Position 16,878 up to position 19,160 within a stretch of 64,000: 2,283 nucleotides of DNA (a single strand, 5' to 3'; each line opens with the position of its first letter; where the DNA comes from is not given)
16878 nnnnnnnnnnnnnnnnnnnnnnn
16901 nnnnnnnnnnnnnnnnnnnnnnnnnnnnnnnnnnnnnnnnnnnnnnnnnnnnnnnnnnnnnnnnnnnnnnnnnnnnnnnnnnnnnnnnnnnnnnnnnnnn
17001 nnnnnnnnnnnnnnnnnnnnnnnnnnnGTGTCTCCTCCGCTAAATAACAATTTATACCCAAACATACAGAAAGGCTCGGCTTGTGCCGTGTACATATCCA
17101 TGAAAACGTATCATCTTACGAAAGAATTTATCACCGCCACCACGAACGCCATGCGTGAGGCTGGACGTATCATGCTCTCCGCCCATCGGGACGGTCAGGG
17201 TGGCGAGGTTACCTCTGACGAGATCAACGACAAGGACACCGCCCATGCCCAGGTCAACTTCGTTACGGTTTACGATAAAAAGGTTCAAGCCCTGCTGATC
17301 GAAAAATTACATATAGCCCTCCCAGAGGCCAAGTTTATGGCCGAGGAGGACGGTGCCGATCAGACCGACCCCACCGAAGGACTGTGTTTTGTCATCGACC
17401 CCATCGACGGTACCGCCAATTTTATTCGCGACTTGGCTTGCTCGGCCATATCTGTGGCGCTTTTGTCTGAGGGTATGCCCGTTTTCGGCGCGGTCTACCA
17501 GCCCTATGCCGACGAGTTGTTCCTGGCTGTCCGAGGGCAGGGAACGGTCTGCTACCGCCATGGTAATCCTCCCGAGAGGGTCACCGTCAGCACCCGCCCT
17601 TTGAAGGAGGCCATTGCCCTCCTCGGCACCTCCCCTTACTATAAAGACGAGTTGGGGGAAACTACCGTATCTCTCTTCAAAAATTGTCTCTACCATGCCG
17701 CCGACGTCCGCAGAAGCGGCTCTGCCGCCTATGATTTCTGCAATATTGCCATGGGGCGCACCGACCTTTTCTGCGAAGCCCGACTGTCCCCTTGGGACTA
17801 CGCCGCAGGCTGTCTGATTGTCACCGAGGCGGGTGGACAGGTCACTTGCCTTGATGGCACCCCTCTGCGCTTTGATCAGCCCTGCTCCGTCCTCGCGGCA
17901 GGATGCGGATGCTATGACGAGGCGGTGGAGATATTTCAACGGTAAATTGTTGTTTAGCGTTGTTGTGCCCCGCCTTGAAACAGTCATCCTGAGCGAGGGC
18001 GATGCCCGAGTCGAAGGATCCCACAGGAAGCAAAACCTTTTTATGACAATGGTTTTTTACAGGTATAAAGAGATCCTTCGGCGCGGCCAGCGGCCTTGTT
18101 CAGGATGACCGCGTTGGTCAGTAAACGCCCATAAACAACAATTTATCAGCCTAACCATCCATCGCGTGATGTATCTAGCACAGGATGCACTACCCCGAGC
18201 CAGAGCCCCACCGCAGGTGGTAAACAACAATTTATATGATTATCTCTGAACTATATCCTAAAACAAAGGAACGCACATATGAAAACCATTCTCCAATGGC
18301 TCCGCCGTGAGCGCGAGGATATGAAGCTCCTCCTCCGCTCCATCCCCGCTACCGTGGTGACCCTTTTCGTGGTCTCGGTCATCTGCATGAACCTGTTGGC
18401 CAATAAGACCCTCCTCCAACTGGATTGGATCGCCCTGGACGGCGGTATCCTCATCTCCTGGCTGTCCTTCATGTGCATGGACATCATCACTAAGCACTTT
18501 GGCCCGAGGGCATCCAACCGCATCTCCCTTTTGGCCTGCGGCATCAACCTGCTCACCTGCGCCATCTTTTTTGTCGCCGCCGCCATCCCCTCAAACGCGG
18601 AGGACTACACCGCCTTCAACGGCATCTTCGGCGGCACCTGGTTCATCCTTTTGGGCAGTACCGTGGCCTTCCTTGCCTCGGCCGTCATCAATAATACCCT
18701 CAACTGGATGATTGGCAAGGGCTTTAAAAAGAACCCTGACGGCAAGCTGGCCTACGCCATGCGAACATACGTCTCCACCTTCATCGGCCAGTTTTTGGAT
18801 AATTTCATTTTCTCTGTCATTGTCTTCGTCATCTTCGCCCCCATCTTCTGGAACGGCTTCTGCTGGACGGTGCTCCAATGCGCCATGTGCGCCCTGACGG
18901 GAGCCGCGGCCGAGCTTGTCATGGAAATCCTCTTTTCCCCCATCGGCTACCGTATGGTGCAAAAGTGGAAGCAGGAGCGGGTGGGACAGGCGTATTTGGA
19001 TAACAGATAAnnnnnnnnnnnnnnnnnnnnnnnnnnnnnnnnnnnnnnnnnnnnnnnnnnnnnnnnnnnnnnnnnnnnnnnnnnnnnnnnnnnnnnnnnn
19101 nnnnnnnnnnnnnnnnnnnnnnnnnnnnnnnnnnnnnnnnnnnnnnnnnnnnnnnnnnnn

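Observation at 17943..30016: The same ~190-bp cassette is flipped between two near-identical copies 11.7 kb apart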

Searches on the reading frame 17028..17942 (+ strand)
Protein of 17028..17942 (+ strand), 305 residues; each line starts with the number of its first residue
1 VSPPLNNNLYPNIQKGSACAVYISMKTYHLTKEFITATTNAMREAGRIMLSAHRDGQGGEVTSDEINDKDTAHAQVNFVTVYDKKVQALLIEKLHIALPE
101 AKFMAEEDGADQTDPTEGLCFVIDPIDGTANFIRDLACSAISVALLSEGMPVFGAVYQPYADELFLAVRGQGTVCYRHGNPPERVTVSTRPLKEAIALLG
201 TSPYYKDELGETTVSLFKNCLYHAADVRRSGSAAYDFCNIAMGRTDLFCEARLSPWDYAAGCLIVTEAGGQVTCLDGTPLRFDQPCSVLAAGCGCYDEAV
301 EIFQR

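Call 66: find_encoding_contigs(protein=window:17028-17942:+, flank=1500, max_places=10)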
Protein seq(305 aa) (305 aa): 4 contigs read that carry it; 4 places shown.
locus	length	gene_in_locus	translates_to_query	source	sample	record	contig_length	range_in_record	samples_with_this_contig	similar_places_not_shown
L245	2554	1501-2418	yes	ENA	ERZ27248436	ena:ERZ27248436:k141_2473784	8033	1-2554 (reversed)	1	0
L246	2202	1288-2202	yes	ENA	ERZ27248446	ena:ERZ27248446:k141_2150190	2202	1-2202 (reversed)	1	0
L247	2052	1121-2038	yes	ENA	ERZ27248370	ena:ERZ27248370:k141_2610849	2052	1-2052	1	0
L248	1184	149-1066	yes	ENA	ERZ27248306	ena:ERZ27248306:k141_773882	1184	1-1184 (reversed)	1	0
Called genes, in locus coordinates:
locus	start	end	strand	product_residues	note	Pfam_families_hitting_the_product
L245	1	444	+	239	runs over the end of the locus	PF01182:Glucosamine_iso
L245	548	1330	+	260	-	PF04542:Sigma70_r2, PF04539:Sigma70_r3, PF12802:MarR_2 (faint), PF05263:DUF722 (faint), PF08281:Sigma70_r4_2, PF04545:Sigma70_r4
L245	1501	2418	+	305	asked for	PF00459:Inositol_P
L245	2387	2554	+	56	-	?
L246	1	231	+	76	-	?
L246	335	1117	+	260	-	PF04542:Sigma70_r2, PF04539:Sigma70_r3, PF12802:MarR_2 (faint), PF05263:DUF722 (faint), PF08281:Sigma70_r4_2, PF04545:Sigma70_r4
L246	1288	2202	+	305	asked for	PF00459:Inositol_P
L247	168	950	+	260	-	PF12802:MarR_2 (faint), PF04542:Sigma70_r2, PF04539:Sigma70_r3, PF05263:DUF722 (faint), PF08281:Sigma70_r4_2, PF04545:Sigma70_r4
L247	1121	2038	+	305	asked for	PF00459:Inositol_P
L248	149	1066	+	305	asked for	PF00459:Inositol_P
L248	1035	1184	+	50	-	?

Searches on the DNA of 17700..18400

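Call 17: search_rna_families(source=window, start=17700, end=18400, threshold=evalue, max_evalue=1)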
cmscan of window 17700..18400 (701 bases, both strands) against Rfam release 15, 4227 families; matches with E-value up to 1: 2.
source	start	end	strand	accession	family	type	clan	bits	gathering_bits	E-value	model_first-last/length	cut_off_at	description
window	17981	18111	+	RF00721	MIR475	Gene; miRNA;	-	25.5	70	0.026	1-128/128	no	MIR475 microRNA precursor family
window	17862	17900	-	RF01145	sR14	Gene; snRNA; snoRNA; CD-box;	-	17.2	38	0.04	1-54/54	no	Small nucleolar RNA sR14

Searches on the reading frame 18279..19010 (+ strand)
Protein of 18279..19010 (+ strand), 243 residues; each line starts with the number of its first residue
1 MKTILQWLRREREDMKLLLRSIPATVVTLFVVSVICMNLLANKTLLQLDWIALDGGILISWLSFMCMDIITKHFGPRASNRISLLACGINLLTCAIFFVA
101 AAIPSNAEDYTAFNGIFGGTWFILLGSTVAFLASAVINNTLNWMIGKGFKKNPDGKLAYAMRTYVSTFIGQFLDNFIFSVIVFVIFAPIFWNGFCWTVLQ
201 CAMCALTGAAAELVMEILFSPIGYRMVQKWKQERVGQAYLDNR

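Call 21: find_encoding_contigs(protein=window:18279-19010:+, flank=3000, max_places=10)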
Protein window:18279-19010:+ (243 aa): 17 contigs read that carry it; 10 places shown.
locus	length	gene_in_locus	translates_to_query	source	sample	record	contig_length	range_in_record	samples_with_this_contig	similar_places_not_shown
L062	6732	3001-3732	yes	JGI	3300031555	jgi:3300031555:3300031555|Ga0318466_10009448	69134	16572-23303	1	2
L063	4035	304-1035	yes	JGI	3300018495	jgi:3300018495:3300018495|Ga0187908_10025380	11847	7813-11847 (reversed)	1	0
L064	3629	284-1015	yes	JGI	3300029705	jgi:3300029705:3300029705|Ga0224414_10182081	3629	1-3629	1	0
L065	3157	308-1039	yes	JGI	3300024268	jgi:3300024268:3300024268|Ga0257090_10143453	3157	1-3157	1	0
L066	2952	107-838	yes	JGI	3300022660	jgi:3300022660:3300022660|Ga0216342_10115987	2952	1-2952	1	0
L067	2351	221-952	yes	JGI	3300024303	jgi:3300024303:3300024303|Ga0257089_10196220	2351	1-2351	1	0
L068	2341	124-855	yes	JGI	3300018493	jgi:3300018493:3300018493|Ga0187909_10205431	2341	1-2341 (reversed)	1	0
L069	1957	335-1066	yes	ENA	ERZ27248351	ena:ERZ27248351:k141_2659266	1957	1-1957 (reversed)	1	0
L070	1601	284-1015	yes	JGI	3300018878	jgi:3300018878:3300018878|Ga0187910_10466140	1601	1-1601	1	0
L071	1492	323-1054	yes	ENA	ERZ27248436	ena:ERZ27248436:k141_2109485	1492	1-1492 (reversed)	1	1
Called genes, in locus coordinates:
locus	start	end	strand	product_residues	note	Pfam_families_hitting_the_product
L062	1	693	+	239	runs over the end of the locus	PF01182:Glucosamine_iso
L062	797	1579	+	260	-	PF04542:Sigma70_r2, PF04539:Sigma70_r3, PF12802:MarR_2 (faint), PF05263:DUF722 (faint), PF08281:Sigma70_r4_2, PF04545:Sigma70_r4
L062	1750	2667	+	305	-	PF00459:Inositol_P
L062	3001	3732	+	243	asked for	PF02592:Vut_1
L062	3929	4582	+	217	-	PF00106:adh_short, PF01370:Epimerase (weak), PF13561:adh_short_C2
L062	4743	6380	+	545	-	-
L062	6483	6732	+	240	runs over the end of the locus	PF00696:AA_kinase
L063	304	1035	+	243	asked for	PF02592:Vut_1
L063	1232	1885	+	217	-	PF00106:adh_short, PF01370:Epimerase (weak), PF13561:adh_short_C2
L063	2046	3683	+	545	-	-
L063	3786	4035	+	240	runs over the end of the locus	PF00696:AA_kinase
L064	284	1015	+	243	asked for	PF02592:Vut_1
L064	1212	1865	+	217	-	PF00106:adh_short, PF01370:Epimerase (weak), PF13561:adh_short_C2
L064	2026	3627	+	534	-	?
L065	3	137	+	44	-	?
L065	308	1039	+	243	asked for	PF02592:Vut_1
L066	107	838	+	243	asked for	PF02592:Vut_1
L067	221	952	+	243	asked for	PF02592:Vut_1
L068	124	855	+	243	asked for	PF02592:Vut_1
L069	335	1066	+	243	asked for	PF02592:Vut_1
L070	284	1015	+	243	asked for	PF02592:Vut_1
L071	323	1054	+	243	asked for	PF02592:Vut_1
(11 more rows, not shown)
